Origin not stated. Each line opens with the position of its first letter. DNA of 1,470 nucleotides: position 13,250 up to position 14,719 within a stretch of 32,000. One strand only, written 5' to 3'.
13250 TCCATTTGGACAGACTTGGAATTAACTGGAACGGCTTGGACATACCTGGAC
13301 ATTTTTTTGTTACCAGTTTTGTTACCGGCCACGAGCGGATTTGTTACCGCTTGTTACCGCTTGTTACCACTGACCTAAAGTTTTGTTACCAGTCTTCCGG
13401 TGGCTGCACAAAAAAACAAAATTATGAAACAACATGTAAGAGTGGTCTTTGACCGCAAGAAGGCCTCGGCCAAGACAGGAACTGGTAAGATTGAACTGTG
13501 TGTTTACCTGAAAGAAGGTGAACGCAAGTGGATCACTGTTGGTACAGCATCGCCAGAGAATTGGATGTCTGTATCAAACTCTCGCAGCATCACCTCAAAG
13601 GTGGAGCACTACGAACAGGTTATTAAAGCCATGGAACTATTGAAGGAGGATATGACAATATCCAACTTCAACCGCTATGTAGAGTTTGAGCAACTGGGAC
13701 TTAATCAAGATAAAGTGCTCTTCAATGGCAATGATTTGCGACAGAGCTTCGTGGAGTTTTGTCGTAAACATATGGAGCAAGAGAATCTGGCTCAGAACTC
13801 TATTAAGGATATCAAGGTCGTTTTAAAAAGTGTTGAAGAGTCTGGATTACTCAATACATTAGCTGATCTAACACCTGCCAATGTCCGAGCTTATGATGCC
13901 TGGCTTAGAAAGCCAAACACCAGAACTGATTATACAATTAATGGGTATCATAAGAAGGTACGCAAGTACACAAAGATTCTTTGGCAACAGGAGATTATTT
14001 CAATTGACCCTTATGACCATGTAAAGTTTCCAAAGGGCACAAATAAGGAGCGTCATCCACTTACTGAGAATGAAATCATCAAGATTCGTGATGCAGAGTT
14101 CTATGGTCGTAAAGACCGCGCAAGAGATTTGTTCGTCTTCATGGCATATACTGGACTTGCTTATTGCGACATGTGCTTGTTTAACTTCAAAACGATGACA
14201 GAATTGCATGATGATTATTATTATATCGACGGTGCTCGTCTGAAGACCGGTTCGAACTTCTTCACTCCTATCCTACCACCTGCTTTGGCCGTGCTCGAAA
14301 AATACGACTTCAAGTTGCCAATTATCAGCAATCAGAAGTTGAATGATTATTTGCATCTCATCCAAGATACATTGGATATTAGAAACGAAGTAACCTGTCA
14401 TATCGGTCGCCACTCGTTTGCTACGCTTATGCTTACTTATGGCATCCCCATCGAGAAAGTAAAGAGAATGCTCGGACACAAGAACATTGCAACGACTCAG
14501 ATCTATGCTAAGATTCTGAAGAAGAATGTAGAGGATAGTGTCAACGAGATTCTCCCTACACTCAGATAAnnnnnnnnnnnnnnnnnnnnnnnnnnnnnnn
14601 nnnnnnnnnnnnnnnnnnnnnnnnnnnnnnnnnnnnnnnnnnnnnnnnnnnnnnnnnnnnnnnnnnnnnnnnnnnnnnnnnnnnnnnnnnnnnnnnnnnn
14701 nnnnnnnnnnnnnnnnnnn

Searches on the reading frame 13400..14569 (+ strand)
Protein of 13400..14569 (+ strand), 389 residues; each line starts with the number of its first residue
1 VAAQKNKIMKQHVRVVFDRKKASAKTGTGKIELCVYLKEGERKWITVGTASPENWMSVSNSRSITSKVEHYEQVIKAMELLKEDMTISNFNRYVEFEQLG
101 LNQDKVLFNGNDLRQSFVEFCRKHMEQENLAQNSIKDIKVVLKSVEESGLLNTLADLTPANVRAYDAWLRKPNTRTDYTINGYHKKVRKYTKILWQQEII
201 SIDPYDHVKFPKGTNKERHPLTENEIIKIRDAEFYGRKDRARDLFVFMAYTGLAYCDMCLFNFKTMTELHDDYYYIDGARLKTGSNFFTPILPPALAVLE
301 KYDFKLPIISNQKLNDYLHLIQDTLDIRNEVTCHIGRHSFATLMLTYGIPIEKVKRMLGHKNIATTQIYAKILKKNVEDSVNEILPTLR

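Call 7: search_protein_families(library=pfam, proteins=[window:13400-14569:+])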
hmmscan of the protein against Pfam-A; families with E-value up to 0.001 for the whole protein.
window:13400-14569:+ (389 aa): 2 families
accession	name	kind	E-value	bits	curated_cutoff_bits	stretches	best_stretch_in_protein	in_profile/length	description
PF00589.27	Phage_integrase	-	4.9e-13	49.6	27.1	1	309-374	105-170/172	Phage integrase family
PF13102.12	Phage_int_SAM_5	-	5.4e-07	30.3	22.3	1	116-209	1-97/98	Phage integrase SAM-like domain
